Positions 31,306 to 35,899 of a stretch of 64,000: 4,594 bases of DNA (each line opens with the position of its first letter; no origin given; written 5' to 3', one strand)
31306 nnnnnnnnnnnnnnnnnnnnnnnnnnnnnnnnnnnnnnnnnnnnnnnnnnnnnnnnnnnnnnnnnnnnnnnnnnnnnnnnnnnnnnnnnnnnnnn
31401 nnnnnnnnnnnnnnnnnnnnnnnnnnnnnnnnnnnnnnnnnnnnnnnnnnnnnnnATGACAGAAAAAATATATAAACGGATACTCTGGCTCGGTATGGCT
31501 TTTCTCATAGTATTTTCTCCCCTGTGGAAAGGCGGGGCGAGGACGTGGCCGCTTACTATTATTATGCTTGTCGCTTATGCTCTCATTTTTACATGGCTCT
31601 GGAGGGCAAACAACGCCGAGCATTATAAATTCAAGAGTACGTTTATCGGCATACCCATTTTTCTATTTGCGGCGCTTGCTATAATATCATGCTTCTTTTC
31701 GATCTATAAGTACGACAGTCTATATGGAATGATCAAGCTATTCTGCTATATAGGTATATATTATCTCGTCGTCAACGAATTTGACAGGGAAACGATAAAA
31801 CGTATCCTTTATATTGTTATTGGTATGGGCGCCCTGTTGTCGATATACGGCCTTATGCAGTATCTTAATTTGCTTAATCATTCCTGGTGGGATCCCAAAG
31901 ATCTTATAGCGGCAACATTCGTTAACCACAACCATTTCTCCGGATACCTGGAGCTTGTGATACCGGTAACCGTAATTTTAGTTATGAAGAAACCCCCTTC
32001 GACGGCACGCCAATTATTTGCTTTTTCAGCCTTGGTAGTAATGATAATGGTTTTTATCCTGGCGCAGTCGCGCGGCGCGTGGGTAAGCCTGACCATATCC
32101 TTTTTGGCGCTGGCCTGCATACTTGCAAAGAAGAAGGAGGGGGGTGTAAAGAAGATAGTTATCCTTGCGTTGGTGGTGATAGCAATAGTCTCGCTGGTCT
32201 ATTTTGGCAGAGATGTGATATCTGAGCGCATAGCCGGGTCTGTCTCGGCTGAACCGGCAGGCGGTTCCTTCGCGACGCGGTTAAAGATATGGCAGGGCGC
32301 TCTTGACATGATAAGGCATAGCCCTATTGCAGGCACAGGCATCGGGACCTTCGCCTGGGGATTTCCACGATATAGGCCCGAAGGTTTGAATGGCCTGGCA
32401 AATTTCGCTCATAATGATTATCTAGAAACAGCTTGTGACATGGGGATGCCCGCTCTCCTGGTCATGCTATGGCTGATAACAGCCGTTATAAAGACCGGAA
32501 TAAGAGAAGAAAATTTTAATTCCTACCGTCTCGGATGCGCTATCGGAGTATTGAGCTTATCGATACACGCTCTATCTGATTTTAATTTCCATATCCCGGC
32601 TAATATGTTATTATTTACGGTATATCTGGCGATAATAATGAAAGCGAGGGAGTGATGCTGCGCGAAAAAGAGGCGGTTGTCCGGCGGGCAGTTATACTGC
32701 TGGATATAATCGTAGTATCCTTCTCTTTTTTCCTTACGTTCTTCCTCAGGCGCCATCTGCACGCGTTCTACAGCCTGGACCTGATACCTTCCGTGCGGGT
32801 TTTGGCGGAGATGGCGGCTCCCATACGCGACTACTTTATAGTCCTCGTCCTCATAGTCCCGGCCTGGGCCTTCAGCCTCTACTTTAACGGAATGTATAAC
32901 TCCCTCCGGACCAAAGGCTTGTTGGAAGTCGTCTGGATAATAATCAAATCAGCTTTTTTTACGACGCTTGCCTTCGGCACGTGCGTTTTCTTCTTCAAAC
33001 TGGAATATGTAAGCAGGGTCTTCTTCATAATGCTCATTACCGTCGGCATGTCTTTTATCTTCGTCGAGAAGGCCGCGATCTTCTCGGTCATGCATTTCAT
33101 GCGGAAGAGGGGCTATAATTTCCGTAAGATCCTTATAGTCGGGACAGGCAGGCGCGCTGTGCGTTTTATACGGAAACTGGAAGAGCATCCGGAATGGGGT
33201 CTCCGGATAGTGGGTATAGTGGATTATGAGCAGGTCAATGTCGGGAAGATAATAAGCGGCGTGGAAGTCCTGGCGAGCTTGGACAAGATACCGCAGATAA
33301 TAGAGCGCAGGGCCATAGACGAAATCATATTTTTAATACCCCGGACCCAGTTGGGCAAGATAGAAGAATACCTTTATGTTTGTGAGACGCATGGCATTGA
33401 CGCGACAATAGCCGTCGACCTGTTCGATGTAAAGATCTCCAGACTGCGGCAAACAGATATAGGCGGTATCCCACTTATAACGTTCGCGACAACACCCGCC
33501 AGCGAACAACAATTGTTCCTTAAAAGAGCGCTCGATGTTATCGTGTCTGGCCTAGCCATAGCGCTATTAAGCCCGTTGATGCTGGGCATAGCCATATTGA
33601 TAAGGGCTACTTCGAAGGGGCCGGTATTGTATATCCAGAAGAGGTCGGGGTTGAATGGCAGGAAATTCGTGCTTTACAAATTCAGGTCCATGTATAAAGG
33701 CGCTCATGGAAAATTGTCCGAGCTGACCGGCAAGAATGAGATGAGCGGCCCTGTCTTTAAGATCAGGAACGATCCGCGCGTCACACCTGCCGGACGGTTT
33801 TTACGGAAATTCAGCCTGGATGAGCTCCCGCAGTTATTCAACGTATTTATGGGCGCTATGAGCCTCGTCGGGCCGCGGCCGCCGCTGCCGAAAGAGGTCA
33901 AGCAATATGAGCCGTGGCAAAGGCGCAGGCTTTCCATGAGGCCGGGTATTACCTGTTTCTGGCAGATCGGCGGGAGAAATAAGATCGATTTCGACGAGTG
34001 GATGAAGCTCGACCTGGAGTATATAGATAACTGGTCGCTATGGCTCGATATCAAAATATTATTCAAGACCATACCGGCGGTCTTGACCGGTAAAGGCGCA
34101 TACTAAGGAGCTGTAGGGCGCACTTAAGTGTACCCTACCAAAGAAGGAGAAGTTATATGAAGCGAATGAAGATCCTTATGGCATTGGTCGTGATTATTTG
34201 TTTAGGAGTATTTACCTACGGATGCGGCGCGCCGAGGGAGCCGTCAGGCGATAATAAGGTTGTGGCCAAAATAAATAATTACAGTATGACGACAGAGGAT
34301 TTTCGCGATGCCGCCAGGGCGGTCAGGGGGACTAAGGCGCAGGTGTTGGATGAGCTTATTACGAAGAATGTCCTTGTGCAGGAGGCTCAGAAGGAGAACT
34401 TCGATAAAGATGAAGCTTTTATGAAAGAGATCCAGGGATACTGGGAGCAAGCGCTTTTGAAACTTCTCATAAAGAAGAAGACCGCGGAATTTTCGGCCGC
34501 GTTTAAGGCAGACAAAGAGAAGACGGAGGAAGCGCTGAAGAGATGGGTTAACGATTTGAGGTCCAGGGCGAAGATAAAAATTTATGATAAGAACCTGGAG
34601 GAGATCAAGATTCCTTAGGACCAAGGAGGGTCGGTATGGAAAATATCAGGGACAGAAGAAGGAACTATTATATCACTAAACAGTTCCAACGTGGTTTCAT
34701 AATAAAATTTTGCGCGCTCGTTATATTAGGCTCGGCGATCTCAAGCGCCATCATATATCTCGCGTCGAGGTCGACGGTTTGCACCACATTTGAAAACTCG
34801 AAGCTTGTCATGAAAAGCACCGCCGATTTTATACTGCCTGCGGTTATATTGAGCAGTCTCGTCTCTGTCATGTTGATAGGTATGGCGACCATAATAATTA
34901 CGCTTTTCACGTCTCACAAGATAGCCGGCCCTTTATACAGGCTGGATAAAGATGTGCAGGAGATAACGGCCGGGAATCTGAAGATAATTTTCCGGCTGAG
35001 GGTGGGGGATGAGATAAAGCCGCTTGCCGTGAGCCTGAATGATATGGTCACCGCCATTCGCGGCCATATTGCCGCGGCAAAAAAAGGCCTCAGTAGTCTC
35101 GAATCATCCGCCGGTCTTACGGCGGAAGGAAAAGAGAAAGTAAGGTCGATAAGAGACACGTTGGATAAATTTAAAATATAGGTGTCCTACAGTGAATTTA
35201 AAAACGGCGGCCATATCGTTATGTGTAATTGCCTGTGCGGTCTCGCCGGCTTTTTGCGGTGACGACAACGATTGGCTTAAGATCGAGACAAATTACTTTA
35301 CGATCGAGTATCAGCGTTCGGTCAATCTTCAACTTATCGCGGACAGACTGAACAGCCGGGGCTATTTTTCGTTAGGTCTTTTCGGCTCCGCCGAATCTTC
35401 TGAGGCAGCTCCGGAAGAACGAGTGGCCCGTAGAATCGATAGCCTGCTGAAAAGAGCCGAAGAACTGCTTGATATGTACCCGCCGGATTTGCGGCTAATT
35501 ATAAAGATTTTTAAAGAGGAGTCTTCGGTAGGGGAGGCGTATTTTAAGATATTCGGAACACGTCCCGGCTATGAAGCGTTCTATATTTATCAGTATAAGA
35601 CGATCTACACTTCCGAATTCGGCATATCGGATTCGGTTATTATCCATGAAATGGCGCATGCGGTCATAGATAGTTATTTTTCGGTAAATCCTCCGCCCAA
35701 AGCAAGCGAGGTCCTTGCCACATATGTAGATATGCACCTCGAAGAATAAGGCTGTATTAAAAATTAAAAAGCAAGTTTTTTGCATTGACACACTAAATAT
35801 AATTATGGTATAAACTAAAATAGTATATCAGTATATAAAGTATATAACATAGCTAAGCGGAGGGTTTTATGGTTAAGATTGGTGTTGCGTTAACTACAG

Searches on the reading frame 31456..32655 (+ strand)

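Call 13: search_protein_families(library=pfam, proteins=[window:31456-32655:+], max_evalue=0.001)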
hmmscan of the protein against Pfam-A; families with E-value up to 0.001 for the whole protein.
window:31456-32655:+ (399 aa): 1 family
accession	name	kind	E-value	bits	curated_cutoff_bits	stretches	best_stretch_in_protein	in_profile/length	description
PF04932.20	Wzy_C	-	1.4e-25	90.2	31.7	1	192-337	2-148/149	O-Antigen ligase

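Call 19: search_protein_families(library=ncbifam, proteins=[window:31456-32655:+], max_evalue=0.01)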
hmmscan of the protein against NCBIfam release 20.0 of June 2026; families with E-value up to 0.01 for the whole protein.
window:31456-32655:+ (399 aa): 1 family
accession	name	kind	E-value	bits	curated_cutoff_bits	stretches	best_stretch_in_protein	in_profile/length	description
TIGR00947.1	2A73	equivalog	1.5e-28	100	366.4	1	11-395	20-420/425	IctB family putative bicarbonate transporter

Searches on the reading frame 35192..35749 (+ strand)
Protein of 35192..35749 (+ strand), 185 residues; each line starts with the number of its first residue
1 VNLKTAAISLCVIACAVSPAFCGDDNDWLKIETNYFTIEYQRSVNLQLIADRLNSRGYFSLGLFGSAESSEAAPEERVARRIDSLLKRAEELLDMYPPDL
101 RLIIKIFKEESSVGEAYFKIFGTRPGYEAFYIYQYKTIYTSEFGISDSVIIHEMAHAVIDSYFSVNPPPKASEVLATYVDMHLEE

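Call 16: search_protein_families(library=pfam, proteins=[window:35192-35749:+], max_evalue=0.001)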
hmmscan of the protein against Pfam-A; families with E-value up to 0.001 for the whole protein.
window:35192-35749:+ (185 aa): 0 families

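Call 19: search_protein_families(library=ncbifam, proteins=[window:35192-35749:+], max_evalue=0.01)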
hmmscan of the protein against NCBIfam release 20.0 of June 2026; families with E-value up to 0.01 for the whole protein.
window:35192-35749:+ (185 aa): 1 family
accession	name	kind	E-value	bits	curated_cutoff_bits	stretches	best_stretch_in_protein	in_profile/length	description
NF033876.2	flagella_HExxH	equivalog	0.0049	16.4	205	1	142-165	125-148/384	flagellinolysin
